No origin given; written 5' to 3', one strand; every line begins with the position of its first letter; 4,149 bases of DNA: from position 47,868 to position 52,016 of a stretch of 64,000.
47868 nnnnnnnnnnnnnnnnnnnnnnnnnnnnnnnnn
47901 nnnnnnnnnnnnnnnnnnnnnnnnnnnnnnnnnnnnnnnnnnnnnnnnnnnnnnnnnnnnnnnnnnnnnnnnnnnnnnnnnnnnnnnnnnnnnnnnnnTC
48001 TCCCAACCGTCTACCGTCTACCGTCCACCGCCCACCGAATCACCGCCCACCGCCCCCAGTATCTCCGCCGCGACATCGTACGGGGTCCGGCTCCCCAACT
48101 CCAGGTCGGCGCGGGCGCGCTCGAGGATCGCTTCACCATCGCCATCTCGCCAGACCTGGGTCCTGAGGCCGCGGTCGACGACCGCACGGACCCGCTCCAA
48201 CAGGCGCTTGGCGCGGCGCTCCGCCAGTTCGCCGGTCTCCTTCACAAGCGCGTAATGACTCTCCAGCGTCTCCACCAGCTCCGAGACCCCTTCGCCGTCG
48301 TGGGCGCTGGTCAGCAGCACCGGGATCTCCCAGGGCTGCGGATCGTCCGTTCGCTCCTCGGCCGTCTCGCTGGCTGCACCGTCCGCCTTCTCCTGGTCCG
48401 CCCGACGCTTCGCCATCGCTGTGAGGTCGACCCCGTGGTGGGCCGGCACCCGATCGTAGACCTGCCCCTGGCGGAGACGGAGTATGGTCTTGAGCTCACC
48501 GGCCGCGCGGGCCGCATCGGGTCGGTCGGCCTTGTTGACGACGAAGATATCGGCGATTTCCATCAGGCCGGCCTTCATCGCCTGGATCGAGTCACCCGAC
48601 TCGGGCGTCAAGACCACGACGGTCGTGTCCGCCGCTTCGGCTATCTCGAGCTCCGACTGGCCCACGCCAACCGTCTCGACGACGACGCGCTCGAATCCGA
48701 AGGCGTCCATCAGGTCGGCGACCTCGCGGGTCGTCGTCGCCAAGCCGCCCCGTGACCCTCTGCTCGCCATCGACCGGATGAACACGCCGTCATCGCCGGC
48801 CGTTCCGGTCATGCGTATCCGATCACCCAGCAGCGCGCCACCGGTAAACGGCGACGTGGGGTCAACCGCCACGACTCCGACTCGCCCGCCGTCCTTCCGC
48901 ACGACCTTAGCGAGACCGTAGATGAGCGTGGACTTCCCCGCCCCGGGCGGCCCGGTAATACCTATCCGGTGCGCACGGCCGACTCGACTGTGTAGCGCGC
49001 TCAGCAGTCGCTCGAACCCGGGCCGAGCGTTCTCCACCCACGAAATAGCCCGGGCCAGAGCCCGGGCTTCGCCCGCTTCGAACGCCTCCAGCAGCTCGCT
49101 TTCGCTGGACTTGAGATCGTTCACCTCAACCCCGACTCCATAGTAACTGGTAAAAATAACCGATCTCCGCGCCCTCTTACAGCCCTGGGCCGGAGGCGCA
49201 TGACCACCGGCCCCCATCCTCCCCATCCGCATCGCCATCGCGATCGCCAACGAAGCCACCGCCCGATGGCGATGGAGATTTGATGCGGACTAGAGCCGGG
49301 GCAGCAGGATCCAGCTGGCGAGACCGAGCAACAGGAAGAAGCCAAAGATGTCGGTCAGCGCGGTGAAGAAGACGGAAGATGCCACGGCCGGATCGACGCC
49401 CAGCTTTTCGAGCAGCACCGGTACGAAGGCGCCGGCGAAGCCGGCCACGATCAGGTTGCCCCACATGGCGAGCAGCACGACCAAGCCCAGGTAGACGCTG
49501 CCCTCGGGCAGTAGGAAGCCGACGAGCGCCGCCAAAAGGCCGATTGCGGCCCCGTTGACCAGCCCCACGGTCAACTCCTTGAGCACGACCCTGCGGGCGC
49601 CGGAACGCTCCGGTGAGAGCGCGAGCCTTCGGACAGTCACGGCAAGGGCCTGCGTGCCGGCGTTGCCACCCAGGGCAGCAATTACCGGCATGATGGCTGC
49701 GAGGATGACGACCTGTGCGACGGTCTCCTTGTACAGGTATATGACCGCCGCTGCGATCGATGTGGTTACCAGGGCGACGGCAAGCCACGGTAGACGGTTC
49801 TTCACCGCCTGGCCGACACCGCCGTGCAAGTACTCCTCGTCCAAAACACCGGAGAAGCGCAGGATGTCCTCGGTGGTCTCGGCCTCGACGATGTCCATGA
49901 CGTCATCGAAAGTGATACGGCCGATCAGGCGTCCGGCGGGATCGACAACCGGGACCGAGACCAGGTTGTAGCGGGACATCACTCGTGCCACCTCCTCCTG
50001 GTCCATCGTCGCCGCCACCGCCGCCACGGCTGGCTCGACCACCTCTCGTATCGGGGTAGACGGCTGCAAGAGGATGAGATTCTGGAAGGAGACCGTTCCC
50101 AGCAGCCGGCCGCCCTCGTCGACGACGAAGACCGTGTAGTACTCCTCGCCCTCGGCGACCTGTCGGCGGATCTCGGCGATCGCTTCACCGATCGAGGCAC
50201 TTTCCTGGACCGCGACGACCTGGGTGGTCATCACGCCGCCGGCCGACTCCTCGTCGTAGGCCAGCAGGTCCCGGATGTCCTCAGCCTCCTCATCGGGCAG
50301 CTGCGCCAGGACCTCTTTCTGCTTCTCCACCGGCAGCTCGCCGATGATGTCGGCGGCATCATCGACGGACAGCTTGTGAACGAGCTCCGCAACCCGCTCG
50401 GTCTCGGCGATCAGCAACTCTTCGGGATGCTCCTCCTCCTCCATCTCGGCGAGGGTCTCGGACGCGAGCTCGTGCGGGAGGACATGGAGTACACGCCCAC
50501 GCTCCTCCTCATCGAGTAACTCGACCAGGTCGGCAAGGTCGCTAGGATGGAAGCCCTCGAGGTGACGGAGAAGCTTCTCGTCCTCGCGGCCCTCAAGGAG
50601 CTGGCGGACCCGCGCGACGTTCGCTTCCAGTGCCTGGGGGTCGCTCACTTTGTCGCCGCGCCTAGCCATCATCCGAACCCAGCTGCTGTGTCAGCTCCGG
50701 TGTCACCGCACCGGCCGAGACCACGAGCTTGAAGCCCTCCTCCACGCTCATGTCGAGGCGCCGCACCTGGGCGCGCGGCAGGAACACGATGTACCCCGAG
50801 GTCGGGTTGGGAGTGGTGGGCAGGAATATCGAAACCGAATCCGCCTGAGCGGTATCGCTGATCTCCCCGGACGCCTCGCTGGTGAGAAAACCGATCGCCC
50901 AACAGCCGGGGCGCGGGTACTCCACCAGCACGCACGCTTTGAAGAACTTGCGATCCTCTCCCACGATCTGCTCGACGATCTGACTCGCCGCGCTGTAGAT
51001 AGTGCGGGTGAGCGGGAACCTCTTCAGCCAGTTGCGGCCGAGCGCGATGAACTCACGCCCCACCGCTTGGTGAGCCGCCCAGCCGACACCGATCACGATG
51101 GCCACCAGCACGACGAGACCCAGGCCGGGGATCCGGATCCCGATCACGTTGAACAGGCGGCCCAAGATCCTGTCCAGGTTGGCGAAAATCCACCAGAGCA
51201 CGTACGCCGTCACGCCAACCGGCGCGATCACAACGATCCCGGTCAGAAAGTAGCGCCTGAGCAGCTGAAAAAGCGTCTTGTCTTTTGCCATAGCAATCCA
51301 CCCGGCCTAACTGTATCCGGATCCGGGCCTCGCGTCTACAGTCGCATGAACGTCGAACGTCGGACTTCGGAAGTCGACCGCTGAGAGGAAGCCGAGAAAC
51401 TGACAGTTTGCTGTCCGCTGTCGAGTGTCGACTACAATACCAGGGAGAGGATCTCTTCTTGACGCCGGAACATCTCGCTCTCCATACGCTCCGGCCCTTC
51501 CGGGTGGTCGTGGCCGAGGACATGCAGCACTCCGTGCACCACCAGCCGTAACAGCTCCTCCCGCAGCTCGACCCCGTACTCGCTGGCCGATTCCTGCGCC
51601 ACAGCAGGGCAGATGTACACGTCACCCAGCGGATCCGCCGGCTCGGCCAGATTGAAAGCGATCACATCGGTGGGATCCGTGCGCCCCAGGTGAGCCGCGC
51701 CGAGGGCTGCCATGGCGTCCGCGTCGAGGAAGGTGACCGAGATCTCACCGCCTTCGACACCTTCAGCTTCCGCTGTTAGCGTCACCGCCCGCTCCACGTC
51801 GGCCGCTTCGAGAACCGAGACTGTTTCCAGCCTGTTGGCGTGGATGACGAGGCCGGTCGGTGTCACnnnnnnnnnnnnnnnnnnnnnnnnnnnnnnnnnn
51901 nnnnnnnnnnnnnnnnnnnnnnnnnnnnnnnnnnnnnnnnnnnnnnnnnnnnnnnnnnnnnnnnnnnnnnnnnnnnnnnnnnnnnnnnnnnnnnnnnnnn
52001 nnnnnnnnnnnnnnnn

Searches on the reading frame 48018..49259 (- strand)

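Call 45: search_protein_families(library=pfam, proteins=[window:48018-49259:-], max_evalue=0.001)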
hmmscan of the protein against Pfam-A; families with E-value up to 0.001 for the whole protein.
window:48018-49259:- (413 aa): 7 families
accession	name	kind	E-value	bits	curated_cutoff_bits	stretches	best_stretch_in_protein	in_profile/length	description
PF03308.22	MeaB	-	2.8e-89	299.2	23.1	1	68-371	1-270/273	Methylmalonyl Co-A mutase-associated GTPase MeaB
PF02492.25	cobW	-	1.5e-07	31.6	20.7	1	99-259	3-168/180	CobW/HypB/UreG, nucleotide-binding domain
PF00009.33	GTP_EFTU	-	3e-06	27.4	26.5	1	228-335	115-185/188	Elongation factor Tu GTP binding domain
PF00005.33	ABC_tran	-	4.3e-05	24.6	25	1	89-136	4-51/137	ABC transporter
PF03193.22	RsgA_GTPase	-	0.00025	21.4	30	0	291-337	62-109/174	RsgA GTPase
PF03266.21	NTPase_1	-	0.00047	20.5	23.9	0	98-131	1-34/168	NTPase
PF13604.12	AAA_30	-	0.00098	19.3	27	1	100-132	22-54/191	AAA domain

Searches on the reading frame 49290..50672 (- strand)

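Call 45: search_protein_families(library=pfam, proteins=[window:49290-50672:-], max_evalue=0.001)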
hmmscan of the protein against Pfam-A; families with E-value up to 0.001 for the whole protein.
window:49290-50672:- (460 aa): 3 families
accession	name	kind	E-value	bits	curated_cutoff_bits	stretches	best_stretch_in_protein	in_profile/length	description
PF01769.21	MgtE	-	5.8e-30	104.6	27.6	1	328-451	1-125/125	Divalent cation transporter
PF03448.22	MgtE_N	-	2.8e-21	76.4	25.9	1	42-142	2-102/102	MgtE intracellular N domain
PF00571.33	CBS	-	4e-17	62.7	24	2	208-262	1-55/57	CBS domain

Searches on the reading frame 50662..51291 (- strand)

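Call 45: search_protein_families(library=pfam, proteins=[window:50662-51291:-], max_evalue=0.001)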
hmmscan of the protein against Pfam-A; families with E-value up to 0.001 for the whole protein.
window:50662-51291:- (209 aa): 1 family
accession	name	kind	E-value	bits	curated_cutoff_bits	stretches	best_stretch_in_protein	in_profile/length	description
PF04367.18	DUF502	-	2.2e-31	108.3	23.8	1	60-165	1-107/107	Protein of unknown function (DUF502)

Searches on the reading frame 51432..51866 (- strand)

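Call 45: search_protein_families(library=pfam, proteins=[window:51432-51866:-], max_evalue=0.001)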
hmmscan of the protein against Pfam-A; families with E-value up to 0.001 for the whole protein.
window:51432-51866:- (144 aa): 1 family
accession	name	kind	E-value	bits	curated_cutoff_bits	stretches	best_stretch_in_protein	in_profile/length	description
PF02130.23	YbeY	-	2.7e-29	102.1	25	1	24-141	11-127/129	Endoribonuclease YbeY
